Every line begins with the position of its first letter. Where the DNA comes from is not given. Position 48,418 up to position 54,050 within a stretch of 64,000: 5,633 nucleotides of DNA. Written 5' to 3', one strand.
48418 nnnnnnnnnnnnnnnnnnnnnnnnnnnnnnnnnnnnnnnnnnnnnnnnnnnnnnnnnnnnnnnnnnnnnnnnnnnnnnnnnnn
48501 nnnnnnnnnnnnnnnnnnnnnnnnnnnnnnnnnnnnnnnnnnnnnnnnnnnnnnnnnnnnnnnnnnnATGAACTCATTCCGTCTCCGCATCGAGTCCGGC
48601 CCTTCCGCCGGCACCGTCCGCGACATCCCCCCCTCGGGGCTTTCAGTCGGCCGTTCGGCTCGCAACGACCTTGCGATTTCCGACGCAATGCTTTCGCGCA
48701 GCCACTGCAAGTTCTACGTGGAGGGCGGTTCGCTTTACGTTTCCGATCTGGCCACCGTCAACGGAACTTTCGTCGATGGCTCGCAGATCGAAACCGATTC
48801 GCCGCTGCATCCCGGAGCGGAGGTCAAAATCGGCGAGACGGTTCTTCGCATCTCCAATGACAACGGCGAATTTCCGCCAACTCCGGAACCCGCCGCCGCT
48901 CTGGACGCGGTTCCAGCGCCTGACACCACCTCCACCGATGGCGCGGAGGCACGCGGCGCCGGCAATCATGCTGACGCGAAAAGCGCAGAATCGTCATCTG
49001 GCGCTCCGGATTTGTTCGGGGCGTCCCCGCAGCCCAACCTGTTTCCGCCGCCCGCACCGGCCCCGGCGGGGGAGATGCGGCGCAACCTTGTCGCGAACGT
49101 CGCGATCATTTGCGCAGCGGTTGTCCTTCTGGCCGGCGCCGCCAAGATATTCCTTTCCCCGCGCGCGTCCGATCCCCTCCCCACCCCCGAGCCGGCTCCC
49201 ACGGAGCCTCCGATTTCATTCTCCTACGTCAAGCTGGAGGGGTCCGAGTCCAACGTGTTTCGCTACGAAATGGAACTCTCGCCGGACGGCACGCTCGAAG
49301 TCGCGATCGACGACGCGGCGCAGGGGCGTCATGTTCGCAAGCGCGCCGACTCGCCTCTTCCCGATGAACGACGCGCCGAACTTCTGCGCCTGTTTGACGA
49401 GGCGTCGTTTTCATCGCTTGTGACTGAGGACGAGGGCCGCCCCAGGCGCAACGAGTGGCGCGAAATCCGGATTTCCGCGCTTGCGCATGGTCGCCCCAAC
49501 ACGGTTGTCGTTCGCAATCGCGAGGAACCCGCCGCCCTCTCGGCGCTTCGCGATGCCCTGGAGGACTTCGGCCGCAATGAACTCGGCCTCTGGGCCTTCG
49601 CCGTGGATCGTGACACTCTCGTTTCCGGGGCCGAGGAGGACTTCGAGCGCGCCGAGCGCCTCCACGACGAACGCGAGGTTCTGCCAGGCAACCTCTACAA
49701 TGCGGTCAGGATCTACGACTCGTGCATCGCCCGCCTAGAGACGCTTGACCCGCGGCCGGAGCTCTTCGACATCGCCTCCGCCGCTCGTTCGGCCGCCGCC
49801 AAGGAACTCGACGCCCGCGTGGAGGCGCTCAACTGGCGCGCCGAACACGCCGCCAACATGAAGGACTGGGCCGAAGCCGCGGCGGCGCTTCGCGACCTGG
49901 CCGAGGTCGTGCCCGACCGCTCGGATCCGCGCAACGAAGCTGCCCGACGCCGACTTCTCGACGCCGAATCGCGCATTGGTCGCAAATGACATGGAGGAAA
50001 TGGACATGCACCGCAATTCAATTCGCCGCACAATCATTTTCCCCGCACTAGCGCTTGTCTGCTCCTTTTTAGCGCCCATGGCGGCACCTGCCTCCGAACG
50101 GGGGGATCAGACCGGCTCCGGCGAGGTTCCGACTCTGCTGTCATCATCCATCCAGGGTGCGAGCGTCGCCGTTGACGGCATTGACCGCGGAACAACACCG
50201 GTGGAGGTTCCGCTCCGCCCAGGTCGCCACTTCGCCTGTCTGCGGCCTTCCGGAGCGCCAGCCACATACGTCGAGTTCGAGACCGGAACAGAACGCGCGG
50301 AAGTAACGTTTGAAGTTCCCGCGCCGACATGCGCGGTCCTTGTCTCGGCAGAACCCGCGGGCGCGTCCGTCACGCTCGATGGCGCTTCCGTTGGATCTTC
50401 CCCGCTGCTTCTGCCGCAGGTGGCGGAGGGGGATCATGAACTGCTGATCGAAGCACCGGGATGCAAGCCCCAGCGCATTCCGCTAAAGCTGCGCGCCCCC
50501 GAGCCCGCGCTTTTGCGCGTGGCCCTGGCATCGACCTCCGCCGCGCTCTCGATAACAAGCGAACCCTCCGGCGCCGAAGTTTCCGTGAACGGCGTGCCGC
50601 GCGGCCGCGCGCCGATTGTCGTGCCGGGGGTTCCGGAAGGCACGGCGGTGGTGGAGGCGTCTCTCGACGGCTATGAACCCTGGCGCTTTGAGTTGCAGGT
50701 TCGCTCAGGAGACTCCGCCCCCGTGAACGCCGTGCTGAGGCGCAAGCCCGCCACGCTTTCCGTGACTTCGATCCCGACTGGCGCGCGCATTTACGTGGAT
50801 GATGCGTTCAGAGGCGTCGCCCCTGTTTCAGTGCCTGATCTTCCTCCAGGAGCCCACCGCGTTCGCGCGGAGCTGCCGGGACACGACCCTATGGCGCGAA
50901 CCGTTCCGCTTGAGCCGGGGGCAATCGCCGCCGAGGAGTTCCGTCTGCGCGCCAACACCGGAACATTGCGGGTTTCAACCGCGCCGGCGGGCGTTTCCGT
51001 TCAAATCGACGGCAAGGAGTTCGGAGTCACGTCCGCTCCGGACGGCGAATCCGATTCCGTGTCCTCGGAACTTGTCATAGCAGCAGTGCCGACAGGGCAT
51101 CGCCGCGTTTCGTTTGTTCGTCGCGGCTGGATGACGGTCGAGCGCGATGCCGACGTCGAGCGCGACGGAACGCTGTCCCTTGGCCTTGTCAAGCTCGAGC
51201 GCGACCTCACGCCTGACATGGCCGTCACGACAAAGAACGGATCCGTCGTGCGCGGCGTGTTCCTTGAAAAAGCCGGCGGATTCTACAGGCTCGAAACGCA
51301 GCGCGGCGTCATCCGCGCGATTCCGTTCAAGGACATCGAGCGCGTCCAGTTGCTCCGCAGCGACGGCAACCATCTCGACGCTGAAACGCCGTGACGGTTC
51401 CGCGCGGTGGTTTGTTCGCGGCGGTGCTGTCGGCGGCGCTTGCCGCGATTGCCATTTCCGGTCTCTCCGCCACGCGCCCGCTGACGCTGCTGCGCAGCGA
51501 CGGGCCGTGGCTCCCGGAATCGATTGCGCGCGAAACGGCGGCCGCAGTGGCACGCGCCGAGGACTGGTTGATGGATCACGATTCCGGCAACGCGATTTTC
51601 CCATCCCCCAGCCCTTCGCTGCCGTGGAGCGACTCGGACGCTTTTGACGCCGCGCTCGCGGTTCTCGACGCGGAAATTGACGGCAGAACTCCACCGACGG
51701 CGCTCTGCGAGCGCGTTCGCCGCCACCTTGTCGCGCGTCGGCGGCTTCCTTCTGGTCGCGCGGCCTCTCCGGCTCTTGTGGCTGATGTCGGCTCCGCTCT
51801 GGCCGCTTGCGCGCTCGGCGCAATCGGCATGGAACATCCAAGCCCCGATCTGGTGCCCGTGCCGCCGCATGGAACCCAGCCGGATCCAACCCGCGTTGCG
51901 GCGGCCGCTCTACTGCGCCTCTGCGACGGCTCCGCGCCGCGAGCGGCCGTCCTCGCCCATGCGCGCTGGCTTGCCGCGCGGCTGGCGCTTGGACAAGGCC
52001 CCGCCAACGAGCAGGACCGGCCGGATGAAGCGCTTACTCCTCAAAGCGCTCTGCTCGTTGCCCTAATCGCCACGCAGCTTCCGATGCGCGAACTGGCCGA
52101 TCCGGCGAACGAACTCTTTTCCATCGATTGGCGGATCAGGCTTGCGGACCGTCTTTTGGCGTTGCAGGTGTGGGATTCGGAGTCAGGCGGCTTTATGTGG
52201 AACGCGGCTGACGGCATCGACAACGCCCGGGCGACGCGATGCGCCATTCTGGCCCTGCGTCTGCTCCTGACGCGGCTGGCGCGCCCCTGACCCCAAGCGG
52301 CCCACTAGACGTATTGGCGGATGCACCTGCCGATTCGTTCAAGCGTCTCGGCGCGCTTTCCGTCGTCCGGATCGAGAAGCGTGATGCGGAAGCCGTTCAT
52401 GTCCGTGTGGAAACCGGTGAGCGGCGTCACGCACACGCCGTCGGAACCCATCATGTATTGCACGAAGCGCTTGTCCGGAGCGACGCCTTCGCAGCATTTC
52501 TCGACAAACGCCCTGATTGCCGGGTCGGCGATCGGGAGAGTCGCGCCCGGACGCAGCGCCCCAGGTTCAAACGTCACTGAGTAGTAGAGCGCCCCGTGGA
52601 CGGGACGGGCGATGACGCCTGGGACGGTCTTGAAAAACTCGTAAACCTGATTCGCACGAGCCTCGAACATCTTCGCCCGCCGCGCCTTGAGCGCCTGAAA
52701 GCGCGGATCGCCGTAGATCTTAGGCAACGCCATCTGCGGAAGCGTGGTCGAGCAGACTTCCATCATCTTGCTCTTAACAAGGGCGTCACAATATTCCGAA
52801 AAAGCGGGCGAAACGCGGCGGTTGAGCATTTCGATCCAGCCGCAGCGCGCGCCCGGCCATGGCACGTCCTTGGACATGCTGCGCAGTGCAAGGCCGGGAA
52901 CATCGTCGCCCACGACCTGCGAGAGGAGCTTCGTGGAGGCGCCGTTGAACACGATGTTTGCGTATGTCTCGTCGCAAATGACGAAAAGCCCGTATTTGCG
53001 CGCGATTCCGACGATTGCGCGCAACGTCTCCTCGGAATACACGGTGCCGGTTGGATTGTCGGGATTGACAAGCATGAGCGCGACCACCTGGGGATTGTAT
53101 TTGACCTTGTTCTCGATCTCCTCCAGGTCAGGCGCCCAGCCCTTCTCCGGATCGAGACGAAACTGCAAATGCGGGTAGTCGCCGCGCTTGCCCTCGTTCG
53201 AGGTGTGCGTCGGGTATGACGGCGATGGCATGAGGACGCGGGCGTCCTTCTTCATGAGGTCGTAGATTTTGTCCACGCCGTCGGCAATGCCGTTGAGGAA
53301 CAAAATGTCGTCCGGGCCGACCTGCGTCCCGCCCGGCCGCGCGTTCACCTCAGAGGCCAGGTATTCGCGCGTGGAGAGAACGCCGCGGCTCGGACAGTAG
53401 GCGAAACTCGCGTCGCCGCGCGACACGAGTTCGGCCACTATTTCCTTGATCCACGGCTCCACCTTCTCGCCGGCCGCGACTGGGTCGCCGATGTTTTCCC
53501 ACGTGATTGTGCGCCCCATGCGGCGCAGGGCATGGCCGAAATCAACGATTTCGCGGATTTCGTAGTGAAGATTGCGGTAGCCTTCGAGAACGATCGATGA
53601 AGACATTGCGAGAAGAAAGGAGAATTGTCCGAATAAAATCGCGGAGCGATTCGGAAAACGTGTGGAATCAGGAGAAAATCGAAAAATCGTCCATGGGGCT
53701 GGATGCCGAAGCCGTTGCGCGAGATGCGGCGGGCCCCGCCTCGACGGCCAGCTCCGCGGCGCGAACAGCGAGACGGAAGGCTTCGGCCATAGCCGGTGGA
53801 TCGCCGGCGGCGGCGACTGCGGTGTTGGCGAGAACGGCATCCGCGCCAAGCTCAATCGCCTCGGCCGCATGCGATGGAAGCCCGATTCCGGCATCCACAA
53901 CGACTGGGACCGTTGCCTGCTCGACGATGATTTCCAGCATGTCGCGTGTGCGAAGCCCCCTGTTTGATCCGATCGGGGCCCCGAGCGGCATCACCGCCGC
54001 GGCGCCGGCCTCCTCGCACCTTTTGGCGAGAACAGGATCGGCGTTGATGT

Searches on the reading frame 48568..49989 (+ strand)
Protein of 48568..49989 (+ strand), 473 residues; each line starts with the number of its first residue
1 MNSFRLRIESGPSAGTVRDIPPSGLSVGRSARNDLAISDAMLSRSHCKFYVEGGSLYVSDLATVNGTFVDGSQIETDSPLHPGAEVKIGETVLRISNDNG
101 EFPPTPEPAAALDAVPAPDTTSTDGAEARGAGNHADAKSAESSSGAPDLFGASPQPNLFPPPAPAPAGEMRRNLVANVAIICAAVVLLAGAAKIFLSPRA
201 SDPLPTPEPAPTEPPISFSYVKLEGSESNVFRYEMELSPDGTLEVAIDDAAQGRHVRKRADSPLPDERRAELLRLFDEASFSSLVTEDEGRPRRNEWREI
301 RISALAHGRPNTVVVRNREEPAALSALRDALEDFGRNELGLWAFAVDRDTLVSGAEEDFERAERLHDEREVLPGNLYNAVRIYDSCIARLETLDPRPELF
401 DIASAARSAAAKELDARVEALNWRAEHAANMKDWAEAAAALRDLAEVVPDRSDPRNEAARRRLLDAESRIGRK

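Call 75: search_protein_families(library=pfam, proteins=[window:48568-49989:+], max_evalue=0.0001)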
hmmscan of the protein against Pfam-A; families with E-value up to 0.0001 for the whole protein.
window:48568-49989:+ (473 aa): 2 families
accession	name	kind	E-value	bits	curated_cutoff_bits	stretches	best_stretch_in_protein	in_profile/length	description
PF00498.31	FHA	-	4.3e-15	56.3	20.7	1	26-89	2-67/67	FHA domain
PF16697.10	Yop-YscD_cpl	-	1.8e-14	54.2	33.2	1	7-97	1-92/94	Inner membrane component of T3SS, cytoplasmic domain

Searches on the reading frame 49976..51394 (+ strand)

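Call 75: search_protein_families(library=pfam, proteins=[window:49976-51394:+], max_evalue=0.0001)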
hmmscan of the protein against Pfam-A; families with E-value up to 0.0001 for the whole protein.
window:49976-51394:+ (472 aa): 3 families
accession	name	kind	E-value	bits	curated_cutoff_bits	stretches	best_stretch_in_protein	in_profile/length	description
PF08308.17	PEGA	-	5.6e-53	177.2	20.8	3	190-256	3-69/71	PEGA domain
PF13620.12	CarboxypepD_reg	-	1.5e-11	45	32.3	0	215-254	41-81/82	Carboxypeptidase regulatory-like domain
PF12733.13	Cadherin-like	-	5.1e-05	24.1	24.2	0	106-142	14-52/89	Cadherin-like beta sandwich domain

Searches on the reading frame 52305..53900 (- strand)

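Call 75: search_protein_families(library=pfam, proteins=[window:52305-53900:-], max_evalue=0.0001)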
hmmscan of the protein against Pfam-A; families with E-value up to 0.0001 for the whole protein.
window:52305-53900:- (531 aa): 1 family
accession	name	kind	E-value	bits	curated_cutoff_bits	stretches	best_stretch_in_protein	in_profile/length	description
PF00155.27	Aminotran_1_2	-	2.9e-34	119.3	19.7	1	147-513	19-353/361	Aminotransferase class I and II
